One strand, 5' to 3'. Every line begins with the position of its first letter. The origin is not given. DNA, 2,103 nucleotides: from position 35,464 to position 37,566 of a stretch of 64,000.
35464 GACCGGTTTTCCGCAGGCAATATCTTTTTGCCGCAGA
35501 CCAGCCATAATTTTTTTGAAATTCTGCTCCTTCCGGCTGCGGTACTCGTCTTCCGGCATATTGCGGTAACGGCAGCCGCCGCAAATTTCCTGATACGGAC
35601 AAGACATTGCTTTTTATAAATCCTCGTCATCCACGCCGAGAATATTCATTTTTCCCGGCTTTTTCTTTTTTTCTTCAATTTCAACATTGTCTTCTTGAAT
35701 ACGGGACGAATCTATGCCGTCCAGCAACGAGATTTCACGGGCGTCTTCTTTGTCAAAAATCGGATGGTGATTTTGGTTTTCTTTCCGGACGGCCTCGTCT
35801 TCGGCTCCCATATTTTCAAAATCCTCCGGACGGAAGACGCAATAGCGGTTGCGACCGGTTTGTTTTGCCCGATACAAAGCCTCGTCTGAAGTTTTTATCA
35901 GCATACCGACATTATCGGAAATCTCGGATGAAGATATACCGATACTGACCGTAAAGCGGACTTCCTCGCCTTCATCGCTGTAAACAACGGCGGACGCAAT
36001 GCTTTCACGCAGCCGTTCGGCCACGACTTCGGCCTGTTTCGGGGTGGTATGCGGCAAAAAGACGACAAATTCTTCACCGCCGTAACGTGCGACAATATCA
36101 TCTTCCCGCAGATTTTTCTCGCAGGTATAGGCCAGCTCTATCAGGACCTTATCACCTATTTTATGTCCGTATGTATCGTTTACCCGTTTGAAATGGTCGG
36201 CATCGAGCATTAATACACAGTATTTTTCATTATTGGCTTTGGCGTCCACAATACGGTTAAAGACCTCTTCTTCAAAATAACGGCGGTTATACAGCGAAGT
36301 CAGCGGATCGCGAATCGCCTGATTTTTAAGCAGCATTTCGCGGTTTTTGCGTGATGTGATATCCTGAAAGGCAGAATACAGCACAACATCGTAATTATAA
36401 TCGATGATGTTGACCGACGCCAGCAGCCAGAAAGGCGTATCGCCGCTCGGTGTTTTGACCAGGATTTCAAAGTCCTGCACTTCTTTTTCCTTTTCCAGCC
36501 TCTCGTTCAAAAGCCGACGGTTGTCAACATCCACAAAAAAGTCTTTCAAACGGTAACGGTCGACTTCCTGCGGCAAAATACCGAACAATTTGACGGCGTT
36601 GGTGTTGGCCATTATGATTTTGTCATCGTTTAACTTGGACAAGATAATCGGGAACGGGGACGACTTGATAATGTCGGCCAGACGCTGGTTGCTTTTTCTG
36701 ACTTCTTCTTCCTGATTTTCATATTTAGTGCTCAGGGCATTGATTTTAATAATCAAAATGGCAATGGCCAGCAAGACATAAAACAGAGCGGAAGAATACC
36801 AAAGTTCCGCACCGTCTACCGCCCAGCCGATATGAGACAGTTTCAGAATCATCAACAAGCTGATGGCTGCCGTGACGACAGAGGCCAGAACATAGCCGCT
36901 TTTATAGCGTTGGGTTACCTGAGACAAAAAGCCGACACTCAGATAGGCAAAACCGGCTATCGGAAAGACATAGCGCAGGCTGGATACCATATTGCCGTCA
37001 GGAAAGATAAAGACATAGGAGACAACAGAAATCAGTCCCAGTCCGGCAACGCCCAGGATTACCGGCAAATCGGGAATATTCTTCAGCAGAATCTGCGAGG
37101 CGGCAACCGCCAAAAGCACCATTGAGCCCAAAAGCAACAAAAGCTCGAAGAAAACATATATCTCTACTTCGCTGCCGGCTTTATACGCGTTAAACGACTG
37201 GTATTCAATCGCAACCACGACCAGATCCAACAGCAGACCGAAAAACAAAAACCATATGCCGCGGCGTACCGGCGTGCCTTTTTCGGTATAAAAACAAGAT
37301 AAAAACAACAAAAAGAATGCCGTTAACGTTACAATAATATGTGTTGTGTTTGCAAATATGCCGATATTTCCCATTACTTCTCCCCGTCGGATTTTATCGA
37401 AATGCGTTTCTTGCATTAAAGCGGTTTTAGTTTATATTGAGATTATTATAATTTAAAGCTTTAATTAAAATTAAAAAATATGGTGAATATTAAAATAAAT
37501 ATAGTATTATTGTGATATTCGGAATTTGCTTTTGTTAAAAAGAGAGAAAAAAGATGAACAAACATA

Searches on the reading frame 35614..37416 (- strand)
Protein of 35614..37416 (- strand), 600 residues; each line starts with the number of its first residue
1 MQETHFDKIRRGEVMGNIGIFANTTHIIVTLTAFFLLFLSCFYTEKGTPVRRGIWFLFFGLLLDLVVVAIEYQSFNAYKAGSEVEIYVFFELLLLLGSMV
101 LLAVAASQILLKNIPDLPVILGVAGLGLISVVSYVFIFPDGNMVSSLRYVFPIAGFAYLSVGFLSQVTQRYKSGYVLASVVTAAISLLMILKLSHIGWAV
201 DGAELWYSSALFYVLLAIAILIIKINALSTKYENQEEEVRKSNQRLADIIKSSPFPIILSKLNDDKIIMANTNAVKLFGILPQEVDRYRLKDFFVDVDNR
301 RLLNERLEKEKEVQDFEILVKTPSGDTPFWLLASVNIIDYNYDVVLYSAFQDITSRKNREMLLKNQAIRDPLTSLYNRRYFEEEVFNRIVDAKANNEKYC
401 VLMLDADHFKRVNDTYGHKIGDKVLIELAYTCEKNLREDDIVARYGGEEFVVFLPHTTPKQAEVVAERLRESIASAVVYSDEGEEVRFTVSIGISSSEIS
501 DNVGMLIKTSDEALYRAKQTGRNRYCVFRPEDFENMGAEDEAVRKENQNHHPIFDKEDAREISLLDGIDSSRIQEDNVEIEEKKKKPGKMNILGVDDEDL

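Call 50: find_encoding_contigs(protein=window:35614-37416:-, flank=10000, max_places=1)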
Protein window:35614-37416:- (600 aa): 22 contigs read that carry it; 1 place shown.
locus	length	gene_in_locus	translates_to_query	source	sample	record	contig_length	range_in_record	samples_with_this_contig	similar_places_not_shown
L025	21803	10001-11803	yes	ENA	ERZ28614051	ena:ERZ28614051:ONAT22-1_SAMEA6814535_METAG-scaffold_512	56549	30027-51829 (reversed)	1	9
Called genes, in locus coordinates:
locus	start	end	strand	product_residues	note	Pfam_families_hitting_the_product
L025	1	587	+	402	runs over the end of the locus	PF01467:CTP_transf_like, PF07293:DUF1450 (weak)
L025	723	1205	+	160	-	PF08719:NADAR, PF08010:Phage_30_3 (faint)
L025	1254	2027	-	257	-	PF01613:Flavin_Reduct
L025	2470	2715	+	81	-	-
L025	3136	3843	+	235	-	PF02666:PS_Dcarbxylase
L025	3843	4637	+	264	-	PF01066:CDP-OH_P_transf, PF08009:CDP-OH_P_tran_2 (faint)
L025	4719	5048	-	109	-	-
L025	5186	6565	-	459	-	PF00009:GTP_EFTU (weak), PF01926:MMR_HSR1, PF02421:FeoB_N, PF00009:GTP_EFTU, PF01926:MMR_HSR1, PF02421:FeoB_N, PF04548:AIG1, PF14714:KH_dom-like, +11 more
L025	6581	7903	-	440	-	PF01011:PQQ (faint), PF25293:Beta-prop_EMC1_N (faint), PF13570:Beta-prop_ACSF4, PF13360:PQQ_2, PF13570:Beta-prop_ACSF4 (weak)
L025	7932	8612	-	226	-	PF10858:DUF2659 (faint), PF09976:TPR_21, PF13428:TPR_14 (faint), PF13432:TPR_16 (faint), PF14559:TPR_19 (weak)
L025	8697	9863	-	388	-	PF19596:DUF6101 (weak)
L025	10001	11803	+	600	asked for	PF00989:PAS (weak), PF13426:PAS_9, PF00990:GGDEF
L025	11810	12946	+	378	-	PF05958:tRNA_U5-meth_tr, PF05175:MTS (weak), PF13649:Methyltransf_25 (weak)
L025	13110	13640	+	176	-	-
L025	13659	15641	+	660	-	PF00456:Transketolase_N, PF13292:DXP_synthase_N (faint), PF00676:E1_dh (faint), PF02779:Transket_pyr, PF22613:Transketolase_C_1, PF02780:Transketolase_C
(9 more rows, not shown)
